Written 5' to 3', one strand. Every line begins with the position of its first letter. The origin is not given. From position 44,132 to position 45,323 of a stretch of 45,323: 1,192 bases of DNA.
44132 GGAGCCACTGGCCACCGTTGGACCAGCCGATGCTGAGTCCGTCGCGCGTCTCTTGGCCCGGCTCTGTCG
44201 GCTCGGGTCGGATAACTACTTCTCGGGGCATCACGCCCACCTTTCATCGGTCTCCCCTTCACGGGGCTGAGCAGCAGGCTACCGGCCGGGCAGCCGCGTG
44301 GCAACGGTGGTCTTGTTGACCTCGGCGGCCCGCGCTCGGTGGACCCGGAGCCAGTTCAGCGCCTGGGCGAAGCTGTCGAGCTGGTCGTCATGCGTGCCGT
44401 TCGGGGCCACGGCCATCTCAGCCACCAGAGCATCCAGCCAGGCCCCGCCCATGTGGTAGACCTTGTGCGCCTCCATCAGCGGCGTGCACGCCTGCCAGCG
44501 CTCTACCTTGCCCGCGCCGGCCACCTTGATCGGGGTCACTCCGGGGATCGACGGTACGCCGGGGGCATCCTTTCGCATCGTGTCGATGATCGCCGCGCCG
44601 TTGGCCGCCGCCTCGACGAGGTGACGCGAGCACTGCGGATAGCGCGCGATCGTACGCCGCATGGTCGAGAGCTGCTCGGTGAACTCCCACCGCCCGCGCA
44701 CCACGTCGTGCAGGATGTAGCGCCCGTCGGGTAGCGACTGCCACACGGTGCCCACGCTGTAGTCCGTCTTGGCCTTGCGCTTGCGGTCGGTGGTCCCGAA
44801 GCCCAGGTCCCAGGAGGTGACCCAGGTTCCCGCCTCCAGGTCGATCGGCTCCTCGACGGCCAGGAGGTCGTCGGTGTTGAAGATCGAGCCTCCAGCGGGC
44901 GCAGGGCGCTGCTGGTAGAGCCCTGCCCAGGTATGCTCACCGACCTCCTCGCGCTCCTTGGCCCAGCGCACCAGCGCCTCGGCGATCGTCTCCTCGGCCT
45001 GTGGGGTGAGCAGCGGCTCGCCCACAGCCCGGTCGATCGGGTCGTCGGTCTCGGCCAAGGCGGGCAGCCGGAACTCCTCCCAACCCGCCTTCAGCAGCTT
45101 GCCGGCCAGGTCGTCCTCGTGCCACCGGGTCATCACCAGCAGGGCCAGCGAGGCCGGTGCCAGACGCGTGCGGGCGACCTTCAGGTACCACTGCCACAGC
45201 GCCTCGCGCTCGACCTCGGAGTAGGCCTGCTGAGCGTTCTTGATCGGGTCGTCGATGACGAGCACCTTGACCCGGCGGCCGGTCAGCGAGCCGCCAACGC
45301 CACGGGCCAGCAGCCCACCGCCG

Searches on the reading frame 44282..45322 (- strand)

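Call 28: search_protein_families(library=phrogs, max_evalue=0.001, proteins=[window:44282-45322:-])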
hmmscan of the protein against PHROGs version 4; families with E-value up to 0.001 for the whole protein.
window:44282-45322:- (347 aa): 6 families
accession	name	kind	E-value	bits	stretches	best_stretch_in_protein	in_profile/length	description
phrog_38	-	head and packaging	3.3e-65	222.1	1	1-335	386-713/760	terminase large subunit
phrog_5573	-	head and packaging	3.6e-29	102.9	1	78-333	9-242/250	terminase large subunit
phrog_4758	-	head and packaging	1.5e-22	81.2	1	1-84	141-225/243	terminase large subunit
phrog_979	-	head and packaging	8.1e-16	58.8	1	142-336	410-610/642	terminase large subunit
phrog_30251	-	head and packaging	2.5e-10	40.3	1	5-83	150-228/799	terminase large subunit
phrog_12171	-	head and packaging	5.4e-06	27.5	1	269-327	39-97/110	terminase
